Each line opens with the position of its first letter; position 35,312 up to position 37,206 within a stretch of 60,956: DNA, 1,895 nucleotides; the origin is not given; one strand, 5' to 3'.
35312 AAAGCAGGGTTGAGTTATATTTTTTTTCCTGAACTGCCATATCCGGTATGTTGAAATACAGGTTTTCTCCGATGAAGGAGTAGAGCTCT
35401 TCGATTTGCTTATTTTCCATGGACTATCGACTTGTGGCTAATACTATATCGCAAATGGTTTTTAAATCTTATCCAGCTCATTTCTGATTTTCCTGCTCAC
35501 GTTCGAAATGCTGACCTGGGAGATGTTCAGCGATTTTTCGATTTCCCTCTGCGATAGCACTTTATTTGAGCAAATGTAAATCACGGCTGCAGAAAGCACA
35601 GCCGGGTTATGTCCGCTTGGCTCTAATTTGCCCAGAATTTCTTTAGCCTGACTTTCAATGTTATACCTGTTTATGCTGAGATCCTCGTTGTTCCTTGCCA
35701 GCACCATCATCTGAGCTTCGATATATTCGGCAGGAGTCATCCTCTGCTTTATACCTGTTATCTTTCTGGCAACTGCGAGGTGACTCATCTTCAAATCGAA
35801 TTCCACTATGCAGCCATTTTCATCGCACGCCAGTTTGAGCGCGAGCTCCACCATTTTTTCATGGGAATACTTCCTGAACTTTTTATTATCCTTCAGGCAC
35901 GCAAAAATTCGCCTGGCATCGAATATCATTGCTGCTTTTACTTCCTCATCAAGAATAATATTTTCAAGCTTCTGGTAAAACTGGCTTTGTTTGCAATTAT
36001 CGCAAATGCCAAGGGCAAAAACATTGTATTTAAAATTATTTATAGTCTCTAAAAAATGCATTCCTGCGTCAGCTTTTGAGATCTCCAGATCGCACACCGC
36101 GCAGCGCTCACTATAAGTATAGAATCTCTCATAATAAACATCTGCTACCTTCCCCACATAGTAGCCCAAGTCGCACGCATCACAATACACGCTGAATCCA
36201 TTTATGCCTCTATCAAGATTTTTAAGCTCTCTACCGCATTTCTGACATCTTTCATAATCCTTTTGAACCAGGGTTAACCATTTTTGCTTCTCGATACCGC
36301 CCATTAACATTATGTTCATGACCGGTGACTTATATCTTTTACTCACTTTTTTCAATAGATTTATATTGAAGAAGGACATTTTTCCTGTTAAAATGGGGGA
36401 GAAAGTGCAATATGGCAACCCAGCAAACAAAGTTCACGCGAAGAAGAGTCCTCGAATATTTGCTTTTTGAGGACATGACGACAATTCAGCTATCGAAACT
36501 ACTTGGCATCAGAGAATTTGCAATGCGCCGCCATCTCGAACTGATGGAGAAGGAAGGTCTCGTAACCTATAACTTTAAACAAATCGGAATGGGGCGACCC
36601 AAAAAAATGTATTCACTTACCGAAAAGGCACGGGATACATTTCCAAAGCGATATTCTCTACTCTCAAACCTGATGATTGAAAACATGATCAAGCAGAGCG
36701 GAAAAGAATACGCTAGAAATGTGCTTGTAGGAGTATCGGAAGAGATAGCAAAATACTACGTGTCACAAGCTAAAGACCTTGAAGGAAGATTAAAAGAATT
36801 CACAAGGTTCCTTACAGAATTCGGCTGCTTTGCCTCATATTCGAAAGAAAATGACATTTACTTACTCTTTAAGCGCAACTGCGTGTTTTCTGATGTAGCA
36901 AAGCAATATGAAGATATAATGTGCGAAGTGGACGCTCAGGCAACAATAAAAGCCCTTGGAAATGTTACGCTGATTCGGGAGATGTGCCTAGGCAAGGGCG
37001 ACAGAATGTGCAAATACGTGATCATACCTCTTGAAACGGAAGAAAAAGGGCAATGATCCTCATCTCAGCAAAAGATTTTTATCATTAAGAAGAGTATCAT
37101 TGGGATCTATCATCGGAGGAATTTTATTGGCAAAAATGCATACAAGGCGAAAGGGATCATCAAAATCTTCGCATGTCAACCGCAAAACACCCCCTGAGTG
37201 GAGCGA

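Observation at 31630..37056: Compact TFB-like / MoxR AAA+ / GXGXG beta-helix / zincin-vWA operon with a divergent wHTH regulator: an undescribed MoxR-vWA-based system?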

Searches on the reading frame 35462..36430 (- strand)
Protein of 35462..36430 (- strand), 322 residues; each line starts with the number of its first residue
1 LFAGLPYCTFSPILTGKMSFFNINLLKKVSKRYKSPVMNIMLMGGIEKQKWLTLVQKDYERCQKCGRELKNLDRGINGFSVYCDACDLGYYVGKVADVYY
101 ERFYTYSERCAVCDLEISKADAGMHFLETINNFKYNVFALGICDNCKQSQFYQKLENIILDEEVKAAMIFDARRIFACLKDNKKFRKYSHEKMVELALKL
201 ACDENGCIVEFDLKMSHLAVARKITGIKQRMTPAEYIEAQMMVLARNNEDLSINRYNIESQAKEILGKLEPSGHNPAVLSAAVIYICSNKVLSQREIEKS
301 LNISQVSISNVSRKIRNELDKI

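Call 3: search_protein_families(library=pfam, proteins=[window:35462-36430:-], max_evalue=0.01)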
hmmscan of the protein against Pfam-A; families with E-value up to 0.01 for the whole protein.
window:35462-36430:- (322 aa): 0 families

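Call 4: search_protein_families(library=ncbifam, proteins=[window:35462-36430:-], max_evalue=0.01)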
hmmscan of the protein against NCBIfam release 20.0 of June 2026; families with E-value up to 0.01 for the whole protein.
window:35462-36430:- (322 aa): 1 family
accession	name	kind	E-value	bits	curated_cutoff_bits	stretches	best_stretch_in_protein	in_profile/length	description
NF001658.0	PRK00423.1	subfamily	0.00076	18.7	384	1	237-320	218-307/312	transcription initiation factor IIB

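Call 7: search_solved_structures(query=window:35462-36430:-, max_evalue=10)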
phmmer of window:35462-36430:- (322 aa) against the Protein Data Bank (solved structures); distinct sequences matched with E-value up to 10: 4.
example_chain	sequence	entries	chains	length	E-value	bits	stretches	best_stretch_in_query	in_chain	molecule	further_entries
7tko_U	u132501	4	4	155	0.32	13.4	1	247-307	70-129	ATP synthase subunit 4 | ATP synthase subunit 4, mitochondrial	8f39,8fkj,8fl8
8f29_Z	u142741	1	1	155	0.38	13.2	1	247-306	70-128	ATP synthase subunit 4, mitochondrial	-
6b2z_b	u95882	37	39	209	0.49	12.8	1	248-307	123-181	ATP synthase subunit b | ATP synthase subunit 4, mitochondrial | ATP synthase subunit 4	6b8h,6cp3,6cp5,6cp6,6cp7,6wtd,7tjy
2p0s_A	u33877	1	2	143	0.57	12.6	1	163-273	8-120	ABC transporter, permease protein, putative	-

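Call 17: find_homologous_proteins(query=window:35462-36430:-)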
Query window:35462-36430:- (322 aa): 6 proteins with E <= 0.001 among 746 candidates.
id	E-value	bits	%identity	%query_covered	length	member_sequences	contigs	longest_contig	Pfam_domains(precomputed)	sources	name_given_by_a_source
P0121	7.5e-199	677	100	95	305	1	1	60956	-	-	-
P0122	5.0e-135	468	74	87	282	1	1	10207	-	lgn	-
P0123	1.7e-125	436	70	86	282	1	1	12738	-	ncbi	-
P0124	1.4e-124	433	69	86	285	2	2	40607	-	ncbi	ncbi:MAG: hypothetical protein QXQ02_01815 [Halobacteria archaeon]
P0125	5.6e-122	425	68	87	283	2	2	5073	-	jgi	jgi:hypothetical protein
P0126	2.6e-119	416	67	86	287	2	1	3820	-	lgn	-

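Call 19: search_solved_structures(query=A2, max_evalue=10, show_alignments=2)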
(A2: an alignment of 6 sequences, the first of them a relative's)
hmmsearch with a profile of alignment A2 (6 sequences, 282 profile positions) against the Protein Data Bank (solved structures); distinct sequences matched with E-value up to 10: 2.
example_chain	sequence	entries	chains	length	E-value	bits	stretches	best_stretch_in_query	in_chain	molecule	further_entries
1ais_B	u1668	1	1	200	0.035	16.7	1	215-279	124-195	PROTEIN (TRANSCRIPTION INITIATION FACTOR IIB)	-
1d3u_B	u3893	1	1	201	0.035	16.7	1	215-279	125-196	TRANSCRIPTION INITIATION FACTOR IIB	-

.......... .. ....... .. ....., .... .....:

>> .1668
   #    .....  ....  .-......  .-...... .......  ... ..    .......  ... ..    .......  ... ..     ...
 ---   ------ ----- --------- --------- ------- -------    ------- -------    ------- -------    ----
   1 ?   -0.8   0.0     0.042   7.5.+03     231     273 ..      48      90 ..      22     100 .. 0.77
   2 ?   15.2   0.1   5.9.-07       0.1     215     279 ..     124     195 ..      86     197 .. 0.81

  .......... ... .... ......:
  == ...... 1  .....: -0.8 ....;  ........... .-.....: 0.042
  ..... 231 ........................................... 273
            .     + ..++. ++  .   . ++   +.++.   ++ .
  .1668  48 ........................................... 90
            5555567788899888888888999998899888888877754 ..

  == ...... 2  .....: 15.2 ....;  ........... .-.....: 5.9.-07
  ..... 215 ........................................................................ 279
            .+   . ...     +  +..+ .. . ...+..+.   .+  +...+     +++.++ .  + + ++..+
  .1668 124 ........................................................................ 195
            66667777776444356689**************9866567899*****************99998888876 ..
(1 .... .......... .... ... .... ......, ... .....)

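Call 34: predict_structure(alignment_id=A2)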
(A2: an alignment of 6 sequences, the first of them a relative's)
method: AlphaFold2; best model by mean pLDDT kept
length: 305 residues; sequences in the alignment: 6
mean_pLDDT: 64.1   pTM: 0.44
mean pLDDT of the five models: 64.1, 58.6, 57.9, 55.8, 51.5
residues with pLDDT >= 90: 11; 70-90: 145; 50-70: 50; < 50: 99
segments of 3 or more residues with pLDDT < 50: 1-39, 49-60, 62-64, 66-89, 103-121
pLDDT, mean of each block of 10 residues (from residue 1): 32 32 32 46 49 44 48 41 37 71 39 32 70 82 67 80 85 85 72 64 77 72 76 84 90 77 90 85 69 86 78
secondary structure, 60 per line:
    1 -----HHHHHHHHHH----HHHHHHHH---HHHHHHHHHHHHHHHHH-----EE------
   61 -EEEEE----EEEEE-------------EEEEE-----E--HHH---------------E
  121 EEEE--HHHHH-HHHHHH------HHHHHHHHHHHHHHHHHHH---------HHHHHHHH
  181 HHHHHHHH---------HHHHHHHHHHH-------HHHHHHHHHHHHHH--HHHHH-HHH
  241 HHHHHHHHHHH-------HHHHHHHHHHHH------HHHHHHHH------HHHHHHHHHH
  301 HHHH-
elements in order: H6-15 H20-27 H31-47 E62-66 E71-75 E89-93 E120-124 H127-131 H133-138 H145-163 H173-188 H198-208 H216-229 H232-236 H238-251 H259-270 H277-284 H291-304

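Call 40: search_protein_families(library=padloc, proteins=[window:35462-36304:-], max_evalue=0.01)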
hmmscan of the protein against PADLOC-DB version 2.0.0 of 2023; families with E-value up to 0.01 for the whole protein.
window:35462-36304:- (280 aa): 0 families

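Call 41: fold_search(model_id=the predicted structure, library=pdb)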
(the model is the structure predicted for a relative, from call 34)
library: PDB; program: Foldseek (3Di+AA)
matches with E <= 10: 236; with E <= 0.001: 13
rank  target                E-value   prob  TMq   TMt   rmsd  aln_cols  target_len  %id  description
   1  8wak_R                9.2e-05  1.00  0.38  0.41  13.2       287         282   15  Structure of transcribing complex 2 (TC2), the initially transcribing complex with Pol II positioned 2nt downstream of (released 2023-12-06)
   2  8s52_M                2.2e-04  1.00  0.37  0.39  12.6       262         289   18  RNA polymerase II core initially transcribing complex with an ordered RNA of 10 nt (released 2024-04-17)
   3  7zwd_M                2.3e-04  1.00  0.38  0.46   9.3       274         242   14  Structure of SNAPc containing Pol II pre-initiation complex bound to U5 snRNA promoter (CC) (released 2022-11-30)
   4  7nvu_M                2.3e-04  1.00  0.39  0.40  12.5       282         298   18  RNA polymerase II core pre-initiation complex with open promoter DNA (released 2021-05-05)
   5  7ena_BA               3.9e-04  1.00  0.37  0.43  10.7       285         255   14  TFIID-based PIC-Mediator holo-complex in pre-assembled state (pre-hPIC-MED) (released 2021-05-26)
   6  1ais_B                4.8e-04  1.00  0.37  0.54   5.9       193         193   19  TATA-BINDING PROTEIN/TRANSCRIPTION FACTOR (II)B/TATA-BOX COMPLEX FROM PYROCOCCUS WOESEI (released 1997-07-07)
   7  1d3u_B                5.4e-04  1.00  0.37  0.52   6.4       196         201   17  TATA-BINDING PROTEIN/TRANSCRIPTION FACTOR (II)B/BRE+TATA-BOX COMPLEX FROM PYROCOCCUS WOESEI (released 1999-11-15)
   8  7egc_R                5.4e-04  1.00  0.37  0.44  10.0       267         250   16  p53-bound TFIID-based holo PIC on HDM2 promoter (released 2021-05-12)
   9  8s5n_M                6.0e-04  1.00  0.36  0.41  13.4       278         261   14  RNA polymerase II core initially transcribing complex with an ordered RNA of 12 nt (released 2024-04-10)
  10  7o72_M                6.3e-04  1.00  0.36  0.36  11.9       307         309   15  Yeast RNA polymerase II transcription pre-initiation complex with closed promoter DNA (released 2021-06-16)
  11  7egb_R                7.0e-04  1.00  0.39  0.45   9.2       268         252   16  TFIID-based holo PIC on SCP promoter (released 2021-05-05)
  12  7eg8_R                7.0e-04  1.00  0.37  0.44  10.4       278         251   16  TFIID-based core PIC on PUMA promoter (released 2021-05-05)
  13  7o4i_M                7.4e-04  1.00  0.32  0.32  14.2       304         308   15  Yeast RNA polymerase II transcription pre-initiation complex with initial transcription bubble (released 2021-06-16)
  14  5wh1_B                1.0e-03  1.00  0.23  0.33  14.1       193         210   16  Apo form of the C-terminal region of human Transcription Factor IIB (released 2017-11-29)
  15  7edx_R                1.1e-03  1.00  0.37  0.44  10.3       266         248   15  p53-bound TFIID-based core PIC on HDM2 promoter (released 2021-05-05)
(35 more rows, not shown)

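Call 69: find_encoding_contigs(protein=P0125, flank=5000, max_places=2)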
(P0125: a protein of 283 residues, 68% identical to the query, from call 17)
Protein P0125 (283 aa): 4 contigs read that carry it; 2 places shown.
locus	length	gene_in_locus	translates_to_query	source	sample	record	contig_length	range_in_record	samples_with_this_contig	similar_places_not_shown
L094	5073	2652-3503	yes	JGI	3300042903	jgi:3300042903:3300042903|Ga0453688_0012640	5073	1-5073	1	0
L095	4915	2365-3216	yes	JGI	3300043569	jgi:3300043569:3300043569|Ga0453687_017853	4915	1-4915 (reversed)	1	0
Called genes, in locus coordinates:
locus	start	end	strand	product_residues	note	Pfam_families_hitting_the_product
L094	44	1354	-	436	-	PF01368:DHH, PF02272:DHHA1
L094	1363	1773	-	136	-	PF08069:Ribosomal_S13_N, PF00312:Ribosomal_S15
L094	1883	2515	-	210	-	PF01022:HTH_5 (faint)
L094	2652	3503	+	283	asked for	-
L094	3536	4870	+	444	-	PF07728:AAA_5 (weak), PF17863:AAA_lid_2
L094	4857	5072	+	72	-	?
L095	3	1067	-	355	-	?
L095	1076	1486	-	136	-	PF08069:Ribosomal_S13_N, PF00312:Ribosomal_S15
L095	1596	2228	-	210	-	PF01022:HTH_5 (faint)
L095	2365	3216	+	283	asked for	-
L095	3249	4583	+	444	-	PF07728:AAA_5 (weak), PF17863:AAA_lid_2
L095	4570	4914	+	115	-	?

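Call 70: find_encoding_contigs(protein=P0126, flank=5000, max_places=2)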
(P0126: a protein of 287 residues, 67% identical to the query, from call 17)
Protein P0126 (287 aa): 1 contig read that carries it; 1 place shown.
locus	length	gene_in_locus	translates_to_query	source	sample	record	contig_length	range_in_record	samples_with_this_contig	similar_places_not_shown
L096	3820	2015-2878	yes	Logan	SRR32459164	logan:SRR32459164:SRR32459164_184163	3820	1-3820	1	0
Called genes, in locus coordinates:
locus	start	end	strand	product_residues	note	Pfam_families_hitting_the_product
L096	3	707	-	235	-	?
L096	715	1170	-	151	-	PF08069:Ribosomal_S13_N, PF00312:Ribosomal_S15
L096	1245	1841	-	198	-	PF14196:ATC_hydrolase (weak)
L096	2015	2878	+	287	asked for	-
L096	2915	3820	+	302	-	?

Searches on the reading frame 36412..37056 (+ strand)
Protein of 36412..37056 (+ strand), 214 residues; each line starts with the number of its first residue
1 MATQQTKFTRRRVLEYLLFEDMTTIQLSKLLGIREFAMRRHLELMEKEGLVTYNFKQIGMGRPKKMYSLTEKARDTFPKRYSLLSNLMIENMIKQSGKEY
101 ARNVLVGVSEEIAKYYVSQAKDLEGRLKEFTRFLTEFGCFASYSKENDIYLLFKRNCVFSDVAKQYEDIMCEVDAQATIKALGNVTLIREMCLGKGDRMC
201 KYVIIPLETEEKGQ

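Call 3: search_protein_families(library=pfam, proteins=[window:36412-37056:+], max_evalue=0.01)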
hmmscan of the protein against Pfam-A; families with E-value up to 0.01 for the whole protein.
window:36412-37056:+ (214 aa): 5 families
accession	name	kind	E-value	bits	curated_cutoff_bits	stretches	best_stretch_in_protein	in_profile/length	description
PF01022.26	HTH_5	-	9.6e-06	25.8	22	1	9-53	3-47/47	Bacterial regulatory protein, arsR family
PF13601.12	HTH_34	-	0.0003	21.3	27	1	12-88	4-80/80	Winged helix DNA-binding domain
PF03551.20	PadR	-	0.0006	20.2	27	1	42-75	38-71/75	Transcriptional regulator PadR-like family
PF14196.11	ATC_hydrolase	-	0.0025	19.1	28.1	1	69-202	12-143/145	L-2-amino-thiazoline-4-carboxylic acid hydrolase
PF12840.13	HTH_20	-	0.0026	18.2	27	1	9-52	5-49/51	Helix-turn-helix domain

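Call 4: search_protein_families(library=ncbifam, proteins=[window:36412-37056:+], max_evalue=0.01)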
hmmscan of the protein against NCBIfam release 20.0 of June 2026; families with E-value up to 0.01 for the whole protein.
window:36412-37056:+ (214 aa): 5 families
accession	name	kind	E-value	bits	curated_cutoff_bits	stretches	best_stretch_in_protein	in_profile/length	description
TIGR02702.1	SufR_cyano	equivalog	3.5e-20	72.6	178.8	1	9-204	2-208/208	iron-sulfur cluster biosynthesis transcriptional regulator SufR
NF053602.1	Phr_regulator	exception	3.2e-07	30.1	320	1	9-136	13-144/191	heat shock transcription regulator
NF033788.1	HTH_metalloreg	subfamily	0.0001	22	55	1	9-53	12-57/77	metalloregulator ArsR/SmtB family transcription factor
NF033789.1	repress_SdpR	subfamily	0.004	17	100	1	9-53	9-53/79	autorepressor SdpR family transcription factor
NF002926.0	PRK03573.1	equivalog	0.0055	16.6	120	1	18-79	43-102/144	transcriptional regulator SlyA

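Call 40: search_protein_families(library=padloc, proteins=[window:36412-37056:+], max_evalue=0.01)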
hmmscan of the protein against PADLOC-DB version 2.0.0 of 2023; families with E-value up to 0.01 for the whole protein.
window:36412-37056:+ (214 aa): 6 families
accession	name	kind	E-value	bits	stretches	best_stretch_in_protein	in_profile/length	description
PDLC01438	Csa3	-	5.3e-07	28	1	9-101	149-222/305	"CAS-I,CAS-II,CAS-III,CAS-IV,CAS-V,CAS-VI; associated_signaling"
PDLC01044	Csa3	-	0.00034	18.6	1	12-74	140-191/194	Type I-A associated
PDLC01879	CARF3--CARF_TM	-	0.00052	17.7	1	11-74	159-214/222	-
PDLC01720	Csa3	-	0.0027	16.2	1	9-92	26-94/118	Csa3_1_CAS-I-II-III-IV-V-VI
PDLC01863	CARF3--CARF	-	0.0066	14.2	0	9-52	120-163/182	-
PDLC01848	CARF3--CARF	-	0.0084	13.8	0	6-72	135-188/197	-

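Call 71: find_homologous_proteins(query=window:36412-37056:+)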
Query window:36412-37056:+ (214 aa): 9 proteins with E <= 0.001 among 143 candidates.
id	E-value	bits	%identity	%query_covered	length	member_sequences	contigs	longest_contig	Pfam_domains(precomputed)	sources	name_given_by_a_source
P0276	2.5e-135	466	100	100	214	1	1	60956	PF01022.27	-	-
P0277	7.6e-89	315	66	100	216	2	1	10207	PF01022.27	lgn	-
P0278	3.0e-87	310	69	95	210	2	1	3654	PF01022.27,PF14196.12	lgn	-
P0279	3.0e-84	300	63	98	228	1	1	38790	-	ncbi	-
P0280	2.3e-82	294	64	98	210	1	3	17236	PF01022.27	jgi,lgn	jgi:predicted ArsR family transcriptional regulator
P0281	1.9e-70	255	59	90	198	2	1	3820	PF14196.12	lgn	-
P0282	2.9e-22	98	31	92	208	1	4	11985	PF01022.27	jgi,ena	jgi:DeoR family suf operon transcriptional repressor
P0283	1.2e-21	96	33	91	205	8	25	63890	PF21476.5,PF01022.27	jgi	jgi:DeoR family suf operon transcriptional repressor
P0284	1.7e-16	79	30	85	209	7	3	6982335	PF03551.21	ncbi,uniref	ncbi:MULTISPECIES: helix-turn-helix transcriptional regulator [unclassified Endozoicomonas]|uniref:h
